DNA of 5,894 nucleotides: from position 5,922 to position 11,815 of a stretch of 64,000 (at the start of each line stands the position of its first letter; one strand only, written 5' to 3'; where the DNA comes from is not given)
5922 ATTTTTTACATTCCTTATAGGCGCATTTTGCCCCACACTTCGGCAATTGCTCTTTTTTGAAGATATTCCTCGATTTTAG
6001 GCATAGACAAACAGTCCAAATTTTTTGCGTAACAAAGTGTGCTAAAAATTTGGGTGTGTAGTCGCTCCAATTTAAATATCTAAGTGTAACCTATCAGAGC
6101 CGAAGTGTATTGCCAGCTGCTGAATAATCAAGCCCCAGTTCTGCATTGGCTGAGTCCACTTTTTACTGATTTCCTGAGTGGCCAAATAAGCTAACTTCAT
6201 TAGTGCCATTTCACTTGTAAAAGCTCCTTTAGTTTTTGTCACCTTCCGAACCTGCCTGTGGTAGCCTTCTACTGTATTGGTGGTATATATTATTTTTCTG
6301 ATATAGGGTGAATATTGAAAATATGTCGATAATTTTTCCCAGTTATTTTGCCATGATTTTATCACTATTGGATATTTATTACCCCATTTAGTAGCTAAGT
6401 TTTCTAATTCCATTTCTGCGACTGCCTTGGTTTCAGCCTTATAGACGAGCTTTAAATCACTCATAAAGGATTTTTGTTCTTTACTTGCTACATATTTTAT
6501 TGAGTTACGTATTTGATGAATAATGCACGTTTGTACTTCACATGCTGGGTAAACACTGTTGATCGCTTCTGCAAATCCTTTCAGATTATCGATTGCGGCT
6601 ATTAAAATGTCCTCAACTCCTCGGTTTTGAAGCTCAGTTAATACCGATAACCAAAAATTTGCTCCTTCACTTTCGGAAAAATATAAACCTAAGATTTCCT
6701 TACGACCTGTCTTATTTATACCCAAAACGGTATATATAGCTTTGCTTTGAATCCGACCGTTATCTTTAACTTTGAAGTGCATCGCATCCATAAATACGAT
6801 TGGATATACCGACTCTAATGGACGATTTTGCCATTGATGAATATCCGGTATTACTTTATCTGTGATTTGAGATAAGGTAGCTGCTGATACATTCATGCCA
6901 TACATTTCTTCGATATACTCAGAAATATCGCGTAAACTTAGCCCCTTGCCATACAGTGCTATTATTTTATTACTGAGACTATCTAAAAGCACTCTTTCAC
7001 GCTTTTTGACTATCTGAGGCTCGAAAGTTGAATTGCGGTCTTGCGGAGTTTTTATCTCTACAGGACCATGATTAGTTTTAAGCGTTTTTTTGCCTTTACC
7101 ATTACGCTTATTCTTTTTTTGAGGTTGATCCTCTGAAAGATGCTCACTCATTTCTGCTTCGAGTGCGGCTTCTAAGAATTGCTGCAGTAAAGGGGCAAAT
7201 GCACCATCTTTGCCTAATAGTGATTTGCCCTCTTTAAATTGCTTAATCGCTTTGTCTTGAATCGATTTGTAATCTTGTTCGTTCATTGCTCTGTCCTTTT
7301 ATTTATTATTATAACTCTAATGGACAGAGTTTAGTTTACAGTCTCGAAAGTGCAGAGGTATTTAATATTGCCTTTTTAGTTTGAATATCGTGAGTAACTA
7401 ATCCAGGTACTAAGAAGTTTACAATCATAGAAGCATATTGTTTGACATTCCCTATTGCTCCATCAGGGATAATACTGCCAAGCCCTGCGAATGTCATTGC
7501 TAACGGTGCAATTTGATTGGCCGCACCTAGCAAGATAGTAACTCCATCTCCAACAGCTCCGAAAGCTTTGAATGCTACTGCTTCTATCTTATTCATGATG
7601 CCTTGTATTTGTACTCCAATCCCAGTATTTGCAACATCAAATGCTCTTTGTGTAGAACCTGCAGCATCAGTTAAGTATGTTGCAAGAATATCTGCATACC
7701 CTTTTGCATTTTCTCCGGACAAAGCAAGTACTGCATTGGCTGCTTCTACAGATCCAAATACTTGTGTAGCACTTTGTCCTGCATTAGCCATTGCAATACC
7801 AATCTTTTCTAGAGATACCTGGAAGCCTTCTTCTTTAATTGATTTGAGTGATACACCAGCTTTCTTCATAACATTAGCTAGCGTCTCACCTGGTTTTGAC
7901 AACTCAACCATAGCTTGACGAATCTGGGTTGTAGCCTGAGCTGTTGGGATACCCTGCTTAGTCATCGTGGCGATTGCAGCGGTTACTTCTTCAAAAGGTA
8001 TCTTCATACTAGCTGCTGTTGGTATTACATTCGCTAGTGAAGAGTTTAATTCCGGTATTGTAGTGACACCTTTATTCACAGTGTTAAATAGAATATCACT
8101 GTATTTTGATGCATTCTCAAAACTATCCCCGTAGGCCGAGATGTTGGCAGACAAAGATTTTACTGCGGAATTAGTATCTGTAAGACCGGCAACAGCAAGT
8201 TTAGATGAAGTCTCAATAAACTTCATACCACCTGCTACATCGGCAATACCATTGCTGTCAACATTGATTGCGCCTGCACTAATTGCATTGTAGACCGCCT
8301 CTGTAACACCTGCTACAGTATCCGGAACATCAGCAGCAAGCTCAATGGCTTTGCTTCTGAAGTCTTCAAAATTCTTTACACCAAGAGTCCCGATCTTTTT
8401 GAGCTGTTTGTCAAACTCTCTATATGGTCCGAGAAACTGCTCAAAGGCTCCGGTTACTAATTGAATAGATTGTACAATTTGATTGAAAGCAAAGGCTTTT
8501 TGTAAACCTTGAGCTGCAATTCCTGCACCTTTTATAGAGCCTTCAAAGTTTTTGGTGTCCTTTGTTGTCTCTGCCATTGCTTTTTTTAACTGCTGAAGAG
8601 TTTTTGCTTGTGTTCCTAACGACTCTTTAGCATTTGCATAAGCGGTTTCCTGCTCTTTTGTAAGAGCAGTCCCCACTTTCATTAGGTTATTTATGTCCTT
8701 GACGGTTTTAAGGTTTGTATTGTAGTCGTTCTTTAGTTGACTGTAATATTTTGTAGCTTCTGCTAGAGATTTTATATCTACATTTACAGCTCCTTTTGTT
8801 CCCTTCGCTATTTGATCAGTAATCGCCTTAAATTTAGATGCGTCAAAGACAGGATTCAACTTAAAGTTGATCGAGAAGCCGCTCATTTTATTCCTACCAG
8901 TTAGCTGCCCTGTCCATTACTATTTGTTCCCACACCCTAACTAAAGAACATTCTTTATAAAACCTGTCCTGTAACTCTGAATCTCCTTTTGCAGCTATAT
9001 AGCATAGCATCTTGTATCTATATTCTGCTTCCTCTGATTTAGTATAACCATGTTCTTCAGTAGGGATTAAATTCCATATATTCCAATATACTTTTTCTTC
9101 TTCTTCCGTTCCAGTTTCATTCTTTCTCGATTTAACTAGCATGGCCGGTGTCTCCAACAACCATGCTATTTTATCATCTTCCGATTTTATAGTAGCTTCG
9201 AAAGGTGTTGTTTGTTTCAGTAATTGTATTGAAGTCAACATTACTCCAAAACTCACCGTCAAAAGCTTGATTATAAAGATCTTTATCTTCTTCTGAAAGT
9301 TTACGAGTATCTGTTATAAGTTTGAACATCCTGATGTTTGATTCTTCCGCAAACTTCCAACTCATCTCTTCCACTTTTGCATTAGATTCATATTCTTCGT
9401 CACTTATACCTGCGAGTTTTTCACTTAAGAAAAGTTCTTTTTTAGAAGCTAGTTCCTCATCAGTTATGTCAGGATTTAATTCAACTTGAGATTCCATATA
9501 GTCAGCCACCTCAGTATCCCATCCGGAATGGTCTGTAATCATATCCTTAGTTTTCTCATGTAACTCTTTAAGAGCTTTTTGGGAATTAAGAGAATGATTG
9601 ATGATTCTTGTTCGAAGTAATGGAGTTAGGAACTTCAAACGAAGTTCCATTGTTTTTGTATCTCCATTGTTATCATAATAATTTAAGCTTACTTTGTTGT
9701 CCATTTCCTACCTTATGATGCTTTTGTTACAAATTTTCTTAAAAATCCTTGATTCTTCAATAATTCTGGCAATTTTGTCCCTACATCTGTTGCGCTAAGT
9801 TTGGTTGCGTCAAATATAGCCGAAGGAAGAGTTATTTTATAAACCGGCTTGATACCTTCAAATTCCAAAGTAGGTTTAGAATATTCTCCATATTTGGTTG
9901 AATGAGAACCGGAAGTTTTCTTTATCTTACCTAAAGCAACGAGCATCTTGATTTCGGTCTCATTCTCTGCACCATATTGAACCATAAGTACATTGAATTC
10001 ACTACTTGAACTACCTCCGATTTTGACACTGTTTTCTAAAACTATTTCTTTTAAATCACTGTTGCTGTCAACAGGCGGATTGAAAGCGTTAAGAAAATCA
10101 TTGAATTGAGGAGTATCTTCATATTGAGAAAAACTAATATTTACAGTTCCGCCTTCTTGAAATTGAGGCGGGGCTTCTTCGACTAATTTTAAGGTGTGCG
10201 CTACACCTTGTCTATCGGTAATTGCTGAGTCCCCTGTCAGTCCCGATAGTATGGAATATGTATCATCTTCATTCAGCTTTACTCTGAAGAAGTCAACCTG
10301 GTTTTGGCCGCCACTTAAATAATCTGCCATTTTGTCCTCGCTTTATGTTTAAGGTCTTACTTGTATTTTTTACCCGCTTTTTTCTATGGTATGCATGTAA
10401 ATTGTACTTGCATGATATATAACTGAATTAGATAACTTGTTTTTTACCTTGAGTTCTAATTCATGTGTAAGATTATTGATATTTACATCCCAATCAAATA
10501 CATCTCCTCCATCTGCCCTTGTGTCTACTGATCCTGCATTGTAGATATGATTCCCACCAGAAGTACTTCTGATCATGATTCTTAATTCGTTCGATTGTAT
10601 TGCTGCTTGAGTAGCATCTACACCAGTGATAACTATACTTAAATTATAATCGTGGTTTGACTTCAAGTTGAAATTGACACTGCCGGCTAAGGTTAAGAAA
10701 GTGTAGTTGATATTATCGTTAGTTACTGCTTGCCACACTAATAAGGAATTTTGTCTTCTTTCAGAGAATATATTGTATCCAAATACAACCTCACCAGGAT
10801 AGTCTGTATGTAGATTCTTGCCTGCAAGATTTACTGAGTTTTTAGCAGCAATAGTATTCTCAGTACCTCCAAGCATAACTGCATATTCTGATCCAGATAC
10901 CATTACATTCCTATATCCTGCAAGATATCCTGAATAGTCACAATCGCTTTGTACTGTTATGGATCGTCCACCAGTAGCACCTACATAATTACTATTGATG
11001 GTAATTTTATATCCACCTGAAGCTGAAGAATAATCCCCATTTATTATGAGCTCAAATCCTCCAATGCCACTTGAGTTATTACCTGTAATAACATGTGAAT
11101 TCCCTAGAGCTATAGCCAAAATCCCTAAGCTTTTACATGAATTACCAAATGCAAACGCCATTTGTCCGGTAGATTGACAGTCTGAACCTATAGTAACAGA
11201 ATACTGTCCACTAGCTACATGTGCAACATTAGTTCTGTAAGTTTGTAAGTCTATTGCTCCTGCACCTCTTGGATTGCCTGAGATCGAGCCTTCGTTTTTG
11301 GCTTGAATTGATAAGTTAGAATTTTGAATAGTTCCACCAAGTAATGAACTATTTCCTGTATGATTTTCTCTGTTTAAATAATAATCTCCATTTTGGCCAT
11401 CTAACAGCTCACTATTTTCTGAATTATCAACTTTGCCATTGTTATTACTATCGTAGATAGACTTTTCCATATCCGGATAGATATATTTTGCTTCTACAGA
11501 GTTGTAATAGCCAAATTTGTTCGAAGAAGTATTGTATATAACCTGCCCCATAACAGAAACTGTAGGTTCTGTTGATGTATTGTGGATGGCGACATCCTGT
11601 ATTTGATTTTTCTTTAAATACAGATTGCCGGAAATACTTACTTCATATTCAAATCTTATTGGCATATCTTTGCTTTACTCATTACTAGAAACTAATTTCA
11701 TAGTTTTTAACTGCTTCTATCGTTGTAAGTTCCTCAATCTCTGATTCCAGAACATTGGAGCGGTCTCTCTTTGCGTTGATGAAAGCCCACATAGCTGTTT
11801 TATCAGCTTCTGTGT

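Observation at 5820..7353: IS256-family element inserted, in codon phase, into the prophage tape-measure gene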

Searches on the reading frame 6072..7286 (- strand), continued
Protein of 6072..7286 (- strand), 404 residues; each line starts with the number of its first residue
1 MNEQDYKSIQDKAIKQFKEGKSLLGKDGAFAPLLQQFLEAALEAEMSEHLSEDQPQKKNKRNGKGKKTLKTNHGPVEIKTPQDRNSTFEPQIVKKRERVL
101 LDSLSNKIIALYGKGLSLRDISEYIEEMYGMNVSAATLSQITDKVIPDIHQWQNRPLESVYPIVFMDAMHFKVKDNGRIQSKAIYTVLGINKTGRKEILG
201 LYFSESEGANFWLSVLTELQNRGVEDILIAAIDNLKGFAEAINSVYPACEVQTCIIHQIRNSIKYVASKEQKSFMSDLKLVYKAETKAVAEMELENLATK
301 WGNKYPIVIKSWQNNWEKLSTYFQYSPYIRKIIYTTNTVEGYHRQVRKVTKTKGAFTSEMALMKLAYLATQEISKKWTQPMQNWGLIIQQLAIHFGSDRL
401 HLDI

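Call 55: get_annotated_region(hit=H13, flank=4000)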
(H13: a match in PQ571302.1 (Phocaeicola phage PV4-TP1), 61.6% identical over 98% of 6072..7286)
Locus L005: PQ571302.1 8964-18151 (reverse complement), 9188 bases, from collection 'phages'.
description: Phocaeicola phage PV4-TP1, complete genome.
organism: Phocaeicola phage PV4-TP1 (NCBI taxid 3385250)
taxonomy: Viruses
host: Phocaeicola vulgatus BM8; source: antibiotic induction; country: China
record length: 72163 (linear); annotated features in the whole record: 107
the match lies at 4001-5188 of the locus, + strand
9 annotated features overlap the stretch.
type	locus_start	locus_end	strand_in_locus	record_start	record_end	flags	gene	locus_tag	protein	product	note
CDS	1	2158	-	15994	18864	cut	-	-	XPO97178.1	hypothetical protein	PV4-TP1_gp19; PV4-TP1_gp19; None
CDS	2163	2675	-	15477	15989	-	-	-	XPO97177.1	hypothetical protein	PV4-TP1_gp18; PV4-TP1_gp18; Annot2=(structure alignment-afuniprot50) AF-A0A2A1K6I2-F1-model_v4 Phage tail ...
CDS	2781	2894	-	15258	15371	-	-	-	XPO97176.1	hypothetical protein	PV4-TP1_gp17; PV4-TP1_gp17; None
CDS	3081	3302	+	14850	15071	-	-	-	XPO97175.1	hypothetical protein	PV4-TP1_gp16; PV4-TP1_gp16; None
CDS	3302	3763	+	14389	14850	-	-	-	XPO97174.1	hypothetical protein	PV4-TP1_gp15; PV4-TP1_gp15; None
CDS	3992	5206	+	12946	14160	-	-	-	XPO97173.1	transposase for insertion sequence element IS256 in transposon Tn4001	PV4-TP1_gp14; PV4-TP1_gp14; Annot2=(hmm profile search-phrog [Rank2]) phrog_2331 transposase;Annot3=(structure ...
CDS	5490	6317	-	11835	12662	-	-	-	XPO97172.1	transcriptional regulator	PV4-TP1_gp13; PV4-TP1_gp13; Annot2=(structure alignment-afuniprot50) AF-A0A378RP72-F1-model_v4 KilA-N ...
CDS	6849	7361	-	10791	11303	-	-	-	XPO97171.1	hypothetical protein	PV4-TP1_gp12; PV4-TP1_gp12; None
CDS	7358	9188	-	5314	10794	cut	-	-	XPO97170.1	tail length tape measure protein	PV4-TP1_gp11; PV4-TP1_gp11; None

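Call 68: find_encoding_contigs(protein=P0008, flank=1000, max_places=5)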
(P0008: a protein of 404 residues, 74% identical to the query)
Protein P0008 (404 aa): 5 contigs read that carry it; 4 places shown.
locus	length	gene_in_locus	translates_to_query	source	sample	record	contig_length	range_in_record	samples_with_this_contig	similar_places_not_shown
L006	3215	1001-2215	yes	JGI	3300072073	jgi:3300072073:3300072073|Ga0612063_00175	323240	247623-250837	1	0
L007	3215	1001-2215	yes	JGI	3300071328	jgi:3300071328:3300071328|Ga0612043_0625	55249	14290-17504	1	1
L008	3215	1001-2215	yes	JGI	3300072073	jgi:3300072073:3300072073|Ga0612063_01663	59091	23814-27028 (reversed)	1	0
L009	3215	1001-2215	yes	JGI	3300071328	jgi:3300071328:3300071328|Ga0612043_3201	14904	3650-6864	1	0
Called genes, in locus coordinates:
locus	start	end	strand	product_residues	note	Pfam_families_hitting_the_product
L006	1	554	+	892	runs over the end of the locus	PF18921:Cyanophycin_syn, PF02222:ATP-grasp (weak), PF02655:ATP-grasp_3 (faint), PF02786:CPSase_L_D2 (faint), PF08443:RimK (weak), PF08245:Mur_ligase_M, PF02875:Mur_ligase_C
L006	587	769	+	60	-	-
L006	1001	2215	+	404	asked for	PF00872:Transposase_mut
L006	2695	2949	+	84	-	-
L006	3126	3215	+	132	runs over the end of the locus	-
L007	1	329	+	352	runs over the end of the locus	PF00145:DNA_methylase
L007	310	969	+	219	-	PF13175:AAA_15 (weak), PF13476:AAA_23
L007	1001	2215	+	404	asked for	PF00872:Transposase_mut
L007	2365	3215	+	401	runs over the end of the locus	PF13304:AAA_21, PF13175:AAA_15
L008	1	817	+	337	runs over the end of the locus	PF01018:GTP1_OBG, PF01926:MMR_HSR1, PF02421:FeoB_N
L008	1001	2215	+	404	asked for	PF00872:Transposase_mut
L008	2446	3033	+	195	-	PF07929:PRiA4_ORF3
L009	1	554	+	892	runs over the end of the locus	PF18921:Cyanophycin_syn, PF02222:ATP-grasp (weak), PF02655:ATP-grasp_3 (faint), PF02786:CPSase_L_D2 (faint), PF08443:RimK (weak), PF08245:Mur_ligase_M, PF02875:Mur_ligase_C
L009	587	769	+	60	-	-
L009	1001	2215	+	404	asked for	PF00872:Transposase_mut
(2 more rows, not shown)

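Call 69: find_encoding_contigs(protein=P0071, flank=1000, max_places=5)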
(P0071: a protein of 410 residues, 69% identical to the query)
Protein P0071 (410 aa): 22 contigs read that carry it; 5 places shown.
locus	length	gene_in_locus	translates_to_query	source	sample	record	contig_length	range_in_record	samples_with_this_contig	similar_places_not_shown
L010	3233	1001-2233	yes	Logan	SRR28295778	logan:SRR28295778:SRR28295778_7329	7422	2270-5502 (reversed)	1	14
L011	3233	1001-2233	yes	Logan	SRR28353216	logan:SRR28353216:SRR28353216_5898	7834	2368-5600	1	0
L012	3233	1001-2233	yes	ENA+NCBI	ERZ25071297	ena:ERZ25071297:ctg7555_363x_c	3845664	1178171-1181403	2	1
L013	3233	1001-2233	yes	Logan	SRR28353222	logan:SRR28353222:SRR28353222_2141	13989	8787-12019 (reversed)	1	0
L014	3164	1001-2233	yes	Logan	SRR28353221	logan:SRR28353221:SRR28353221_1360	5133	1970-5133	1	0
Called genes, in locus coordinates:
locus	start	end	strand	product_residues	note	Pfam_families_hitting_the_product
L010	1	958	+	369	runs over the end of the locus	PF02706:Wzz (faint)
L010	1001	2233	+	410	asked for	PF00872:Transposase_mut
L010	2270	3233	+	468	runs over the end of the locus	PF04932:Wzy_C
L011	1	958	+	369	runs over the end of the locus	PF02706:Wzz (faint)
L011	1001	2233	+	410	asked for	PF00872:Transposase_mut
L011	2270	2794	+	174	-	-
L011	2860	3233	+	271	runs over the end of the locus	PF04932:Wzy_C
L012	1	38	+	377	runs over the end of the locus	-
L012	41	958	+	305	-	-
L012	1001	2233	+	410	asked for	PF00872:Transposase_mut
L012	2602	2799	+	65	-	-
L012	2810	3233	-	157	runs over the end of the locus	PF10722:YbjN (weak)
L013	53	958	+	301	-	-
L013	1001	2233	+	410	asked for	PF00872:Transposase_mut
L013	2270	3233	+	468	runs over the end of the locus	PF04932:Wzy_C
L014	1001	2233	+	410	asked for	PF00872:Transposase_mut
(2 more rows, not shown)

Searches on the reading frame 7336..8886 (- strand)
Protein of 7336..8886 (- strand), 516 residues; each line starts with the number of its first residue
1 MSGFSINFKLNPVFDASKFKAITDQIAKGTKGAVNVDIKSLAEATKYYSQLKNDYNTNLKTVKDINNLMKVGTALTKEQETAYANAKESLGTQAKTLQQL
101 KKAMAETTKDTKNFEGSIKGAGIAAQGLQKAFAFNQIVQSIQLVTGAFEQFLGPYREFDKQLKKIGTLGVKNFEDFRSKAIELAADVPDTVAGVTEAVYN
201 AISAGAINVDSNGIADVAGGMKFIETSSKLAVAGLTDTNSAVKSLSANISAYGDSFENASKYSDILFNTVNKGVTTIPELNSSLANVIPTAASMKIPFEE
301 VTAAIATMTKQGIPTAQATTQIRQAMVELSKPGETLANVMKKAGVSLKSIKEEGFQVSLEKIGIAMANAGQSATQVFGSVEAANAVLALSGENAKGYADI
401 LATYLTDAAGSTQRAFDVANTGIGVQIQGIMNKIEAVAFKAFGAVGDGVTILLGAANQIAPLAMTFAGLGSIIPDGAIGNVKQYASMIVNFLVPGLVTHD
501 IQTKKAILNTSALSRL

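Call 4: search_protein_families(library=pfam, proteins=[window:7336-8886:-])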
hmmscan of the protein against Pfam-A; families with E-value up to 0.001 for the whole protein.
window:7336-8886:- (516 aa): 1 family
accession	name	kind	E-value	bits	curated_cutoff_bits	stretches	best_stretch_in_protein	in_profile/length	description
PF10145.14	PhageMin_Tail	-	2e-26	93.5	33.2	1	178-359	2-173/201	Phage-related minor tail protein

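Call 25: find_encoding_contigs(protein=window:7336-8886:-, flank=10000, max_places=6)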
Protein window:7336-8886:- (516 aa): no gene with exactly this product is on record in the collection.

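Call 34: search_protein_families(library=ncbifam, proteins=[window:7336-8886:-], max_evalue=0.001)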
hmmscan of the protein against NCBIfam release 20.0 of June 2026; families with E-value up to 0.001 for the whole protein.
window:7336-8886:- (516 aa): 1 family
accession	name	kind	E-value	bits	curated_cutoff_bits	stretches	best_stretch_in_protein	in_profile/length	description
TIGR01760.1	tape_meas_TP901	equivalog_domain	7.5e-26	91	28.8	1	144-459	4-319/349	phage tail tape measure protein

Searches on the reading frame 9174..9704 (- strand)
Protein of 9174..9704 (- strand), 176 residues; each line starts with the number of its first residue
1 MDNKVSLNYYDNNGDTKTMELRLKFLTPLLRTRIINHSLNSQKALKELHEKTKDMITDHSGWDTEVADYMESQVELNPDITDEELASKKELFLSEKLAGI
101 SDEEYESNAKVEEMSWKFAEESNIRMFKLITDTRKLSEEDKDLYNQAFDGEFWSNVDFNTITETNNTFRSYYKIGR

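Call 21: search_protein_families(library=phrogs, proteins=[window:9174-9704:-], max_evalue=0.001)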
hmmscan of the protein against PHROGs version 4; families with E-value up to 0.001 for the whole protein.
window:9174-9704:- (176 aa): 0 families

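Call 34: search_protein_families(library=ncbifam, proteins=[window:9174-9704:-], max_evalue=0.001)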
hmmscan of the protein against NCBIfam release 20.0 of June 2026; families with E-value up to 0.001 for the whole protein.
window:9174-9704:- (176 aa): 0 families

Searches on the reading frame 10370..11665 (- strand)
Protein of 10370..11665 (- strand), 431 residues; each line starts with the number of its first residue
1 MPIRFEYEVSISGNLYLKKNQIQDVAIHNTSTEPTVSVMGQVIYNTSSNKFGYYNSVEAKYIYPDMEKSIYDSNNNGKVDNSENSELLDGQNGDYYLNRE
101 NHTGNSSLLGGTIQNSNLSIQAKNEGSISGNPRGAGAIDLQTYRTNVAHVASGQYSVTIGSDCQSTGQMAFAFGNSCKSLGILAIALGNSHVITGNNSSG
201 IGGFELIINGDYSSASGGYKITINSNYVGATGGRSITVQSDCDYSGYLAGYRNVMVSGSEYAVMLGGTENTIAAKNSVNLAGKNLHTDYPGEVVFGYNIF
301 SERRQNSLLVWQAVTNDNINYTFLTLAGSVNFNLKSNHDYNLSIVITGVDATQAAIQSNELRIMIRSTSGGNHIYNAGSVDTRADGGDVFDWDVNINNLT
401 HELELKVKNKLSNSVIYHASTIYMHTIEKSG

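Call 21: search_protein_families(library=phrogs, proteins=[window:10370-11665:-], max_evalue=0.001)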
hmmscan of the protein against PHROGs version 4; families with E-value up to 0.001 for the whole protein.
window:10370-11665:- (431 aa): 1 family
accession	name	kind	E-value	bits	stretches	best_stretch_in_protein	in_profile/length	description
phrog_8309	-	unknown function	1.8e-06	28.3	1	11-77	3-73/312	-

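Call 24: search_protein_families(library=pfam, proteins=[window:10370-11665:-], max_evalue=0.001)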
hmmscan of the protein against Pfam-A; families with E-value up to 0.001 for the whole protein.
window:10370-11665:- (431 aa): 0 families

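Call 34: search_protein_families(library=ncbifam, proteins=[window:10370-11665:-], max_evalue=0.001)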
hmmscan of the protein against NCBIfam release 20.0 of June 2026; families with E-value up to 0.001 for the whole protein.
window:10370-11665:- (431 aa): 0 families
